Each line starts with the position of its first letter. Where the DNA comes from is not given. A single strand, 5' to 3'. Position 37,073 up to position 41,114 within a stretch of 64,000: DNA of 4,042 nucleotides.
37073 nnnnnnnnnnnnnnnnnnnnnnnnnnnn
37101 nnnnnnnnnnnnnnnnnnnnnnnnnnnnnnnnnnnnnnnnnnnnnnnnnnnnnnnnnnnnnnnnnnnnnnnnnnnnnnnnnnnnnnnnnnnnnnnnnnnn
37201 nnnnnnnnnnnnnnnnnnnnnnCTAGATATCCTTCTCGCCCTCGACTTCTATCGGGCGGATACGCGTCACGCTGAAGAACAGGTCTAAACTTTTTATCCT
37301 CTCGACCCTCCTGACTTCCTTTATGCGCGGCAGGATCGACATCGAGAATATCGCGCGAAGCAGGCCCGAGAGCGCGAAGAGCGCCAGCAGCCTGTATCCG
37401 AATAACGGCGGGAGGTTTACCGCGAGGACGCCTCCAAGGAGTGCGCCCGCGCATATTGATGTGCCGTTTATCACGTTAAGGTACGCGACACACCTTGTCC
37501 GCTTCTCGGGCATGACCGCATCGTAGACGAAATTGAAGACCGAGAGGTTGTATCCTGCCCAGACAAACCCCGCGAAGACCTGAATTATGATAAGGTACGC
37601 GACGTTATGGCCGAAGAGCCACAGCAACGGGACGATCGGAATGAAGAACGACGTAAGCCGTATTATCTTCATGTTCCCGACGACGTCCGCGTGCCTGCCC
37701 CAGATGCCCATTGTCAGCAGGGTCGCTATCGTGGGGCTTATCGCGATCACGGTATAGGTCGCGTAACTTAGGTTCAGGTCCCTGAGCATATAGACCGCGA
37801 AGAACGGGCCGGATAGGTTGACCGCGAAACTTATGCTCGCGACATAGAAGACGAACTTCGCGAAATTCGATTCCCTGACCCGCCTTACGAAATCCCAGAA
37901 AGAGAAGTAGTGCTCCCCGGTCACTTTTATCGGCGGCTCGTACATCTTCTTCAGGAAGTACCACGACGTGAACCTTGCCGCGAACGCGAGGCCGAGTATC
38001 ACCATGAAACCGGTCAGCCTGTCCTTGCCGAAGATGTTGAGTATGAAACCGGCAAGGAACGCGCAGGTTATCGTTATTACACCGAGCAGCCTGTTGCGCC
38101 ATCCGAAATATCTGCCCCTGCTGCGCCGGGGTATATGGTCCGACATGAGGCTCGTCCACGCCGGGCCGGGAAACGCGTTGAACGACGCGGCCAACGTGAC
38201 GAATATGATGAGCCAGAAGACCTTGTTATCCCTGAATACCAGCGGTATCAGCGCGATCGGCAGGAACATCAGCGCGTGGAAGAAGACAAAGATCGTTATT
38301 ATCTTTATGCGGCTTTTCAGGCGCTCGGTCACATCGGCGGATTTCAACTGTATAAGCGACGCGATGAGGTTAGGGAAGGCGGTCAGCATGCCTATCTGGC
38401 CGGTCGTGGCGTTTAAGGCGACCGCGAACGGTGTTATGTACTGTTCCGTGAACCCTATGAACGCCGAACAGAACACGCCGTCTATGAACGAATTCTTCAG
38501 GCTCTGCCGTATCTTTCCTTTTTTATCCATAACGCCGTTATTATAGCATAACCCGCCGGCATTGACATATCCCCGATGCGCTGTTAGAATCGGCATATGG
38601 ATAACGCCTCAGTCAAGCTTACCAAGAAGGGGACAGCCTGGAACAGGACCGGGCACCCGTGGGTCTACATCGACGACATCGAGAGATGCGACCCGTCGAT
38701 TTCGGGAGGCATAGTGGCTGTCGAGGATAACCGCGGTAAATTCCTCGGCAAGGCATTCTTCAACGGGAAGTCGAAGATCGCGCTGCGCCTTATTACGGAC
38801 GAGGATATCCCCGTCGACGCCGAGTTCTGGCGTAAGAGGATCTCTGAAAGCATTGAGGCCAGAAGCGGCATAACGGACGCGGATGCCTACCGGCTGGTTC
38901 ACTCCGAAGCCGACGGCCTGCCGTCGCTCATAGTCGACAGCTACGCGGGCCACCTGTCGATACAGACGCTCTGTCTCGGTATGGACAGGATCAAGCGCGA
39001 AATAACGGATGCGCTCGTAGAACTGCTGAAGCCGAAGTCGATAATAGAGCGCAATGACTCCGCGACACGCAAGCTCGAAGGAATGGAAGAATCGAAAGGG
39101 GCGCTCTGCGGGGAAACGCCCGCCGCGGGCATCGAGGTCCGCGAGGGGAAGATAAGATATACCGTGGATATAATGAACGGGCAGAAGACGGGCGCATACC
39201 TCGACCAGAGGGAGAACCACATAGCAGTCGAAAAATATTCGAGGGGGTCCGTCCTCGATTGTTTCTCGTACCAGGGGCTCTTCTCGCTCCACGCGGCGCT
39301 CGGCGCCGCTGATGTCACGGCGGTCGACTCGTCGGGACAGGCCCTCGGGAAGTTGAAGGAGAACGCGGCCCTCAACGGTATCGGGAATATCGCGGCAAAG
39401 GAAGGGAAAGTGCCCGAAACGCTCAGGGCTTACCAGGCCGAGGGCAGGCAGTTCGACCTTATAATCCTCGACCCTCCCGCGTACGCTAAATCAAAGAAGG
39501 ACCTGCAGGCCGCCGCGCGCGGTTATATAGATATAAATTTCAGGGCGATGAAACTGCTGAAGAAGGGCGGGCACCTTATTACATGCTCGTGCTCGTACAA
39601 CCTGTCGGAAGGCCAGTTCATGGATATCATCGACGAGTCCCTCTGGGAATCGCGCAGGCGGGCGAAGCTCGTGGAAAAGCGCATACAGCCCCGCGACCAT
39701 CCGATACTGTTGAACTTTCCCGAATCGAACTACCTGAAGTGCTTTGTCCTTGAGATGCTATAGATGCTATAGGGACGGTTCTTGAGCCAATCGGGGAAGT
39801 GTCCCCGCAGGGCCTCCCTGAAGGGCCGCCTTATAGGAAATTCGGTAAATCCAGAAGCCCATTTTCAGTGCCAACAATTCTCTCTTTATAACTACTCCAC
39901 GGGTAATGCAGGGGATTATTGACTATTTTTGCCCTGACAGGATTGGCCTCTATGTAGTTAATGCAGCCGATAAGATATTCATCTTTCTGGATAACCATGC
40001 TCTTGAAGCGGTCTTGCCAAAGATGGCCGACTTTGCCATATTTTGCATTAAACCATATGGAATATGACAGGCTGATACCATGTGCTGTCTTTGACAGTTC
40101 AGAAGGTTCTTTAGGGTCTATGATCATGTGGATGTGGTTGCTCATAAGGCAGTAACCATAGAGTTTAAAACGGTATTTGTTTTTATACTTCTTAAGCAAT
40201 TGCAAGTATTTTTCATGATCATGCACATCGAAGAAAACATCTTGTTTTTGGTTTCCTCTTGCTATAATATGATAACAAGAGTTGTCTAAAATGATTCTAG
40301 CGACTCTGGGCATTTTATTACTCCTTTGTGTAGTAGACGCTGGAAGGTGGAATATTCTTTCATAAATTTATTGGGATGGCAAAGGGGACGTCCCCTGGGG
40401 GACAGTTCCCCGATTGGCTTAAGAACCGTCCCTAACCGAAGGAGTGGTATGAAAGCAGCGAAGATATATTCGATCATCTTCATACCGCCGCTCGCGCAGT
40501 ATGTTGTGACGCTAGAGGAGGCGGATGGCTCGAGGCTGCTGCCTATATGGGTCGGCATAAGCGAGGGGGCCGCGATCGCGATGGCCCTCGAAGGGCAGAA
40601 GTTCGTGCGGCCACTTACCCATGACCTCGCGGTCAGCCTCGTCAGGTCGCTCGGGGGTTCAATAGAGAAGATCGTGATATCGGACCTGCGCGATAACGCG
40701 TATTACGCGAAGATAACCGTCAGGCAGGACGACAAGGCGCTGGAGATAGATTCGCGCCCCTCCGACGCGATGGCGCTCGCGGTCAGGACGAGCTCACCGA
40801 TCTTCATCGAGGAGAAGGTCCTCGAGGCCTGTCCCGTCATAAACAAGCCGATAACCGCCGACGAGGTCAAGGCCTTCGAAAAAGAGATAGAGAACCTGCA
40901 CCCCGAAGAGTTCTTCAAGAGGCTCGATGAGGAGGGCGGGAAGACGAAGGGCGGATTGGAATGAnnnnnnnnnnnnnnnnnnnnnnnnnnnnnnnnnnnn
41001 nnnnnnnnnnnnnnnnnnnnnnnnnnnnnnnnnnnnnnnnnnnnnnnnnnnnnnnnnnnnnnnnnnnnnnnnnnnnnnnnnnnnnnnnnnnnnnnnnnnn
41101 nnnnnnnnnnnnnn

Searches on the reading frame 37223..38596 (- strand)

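Call 12: search_protein_families(library=pfam, proteins=[window:37223-38596:-], max_evalue=0.0001)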
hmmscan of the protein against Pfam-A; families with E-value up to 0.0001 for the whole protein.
window:37223-38596:- (457 aa): 2 families
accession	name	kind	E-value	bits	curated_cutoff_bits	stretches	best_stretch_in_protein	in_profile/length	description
PF07690.21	MFS_1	-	5e-22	78.7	33.4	2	252-417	5-168/347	Major Facilitator Superfamily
PF16054.10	TMEM72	-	3.6e-05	24.4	29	1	166-253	11-96/135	Transmembrane protein family 72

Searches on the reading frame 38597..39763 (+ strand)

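Call 12: search_protein_families(library=pfam, proteins=[window:38597-39763:+], max_evalue=0.0001)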
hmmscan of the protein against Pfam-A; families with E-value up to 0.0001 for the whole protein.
window:38597-39763:+ (388 aa): 5 families
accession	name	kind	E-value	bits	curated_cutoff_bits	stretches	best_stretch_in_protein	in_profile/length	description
PF17785.7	PUA_3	-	4e-17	62.2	22.6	1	6-67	1-63/64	PUA-like domain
PF10672.15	Methyltrans_SAM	-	1.4e-15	57.8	27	1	169-339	77-246/286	S-adenosylmethionine-dependent methyltransferase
PF13847.12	Methyltransf_31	-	5.9e-09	36.2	27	1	217-342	5-128/145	Methyltransferase domain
PF03602.21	Cons_hypoth95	-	4.5e-08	33.4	24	1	214-301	40-128/182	Conserved hypothetical protein 95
PF05175.20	MTS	-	1.3e-05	25.3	23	1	215-329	31-138/170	Methyltransferase small domain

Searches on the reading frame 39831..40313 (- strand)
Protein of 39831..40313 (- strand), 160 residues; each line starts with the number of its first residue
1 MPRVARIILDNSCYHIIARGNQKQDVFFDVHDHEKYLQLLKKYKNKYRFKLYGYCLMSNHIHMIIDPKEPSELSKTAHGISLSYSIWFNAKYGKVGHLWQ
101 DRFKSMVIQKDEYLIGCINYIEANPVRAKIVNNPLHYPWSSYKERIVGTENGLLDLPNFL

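Call 27: search_protein_families(library=pfam, proteins=[window:39831-40313:-], max_evalue=0.0001)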
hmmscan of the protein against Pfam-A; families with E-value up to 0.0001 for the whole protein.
window:39831-40313:- (160 aa): 1 family
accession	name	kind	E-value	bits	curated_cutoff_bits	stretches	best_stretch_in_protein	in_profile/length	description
PF01797.21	Y1_Tnp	-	6.6e-18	65.4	23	1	12-123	5-120/121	Transposase IS200 like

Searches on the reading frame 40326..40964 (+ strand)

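Call 12: search_protein_families(library=pfam, proteins=[window:40326-40964:+], max_evalue=0.0001)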
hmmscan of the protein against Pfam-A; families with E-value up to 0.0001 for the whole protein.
window:40326-40964:+ (212 aa): 1 family
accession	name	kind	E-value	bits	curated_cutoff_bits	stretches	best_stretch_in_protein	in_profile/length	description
PF02577.19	BFN_dom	-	2.6e-38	130.8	27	1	61-170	1-108/112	Bifunctional nuclease domain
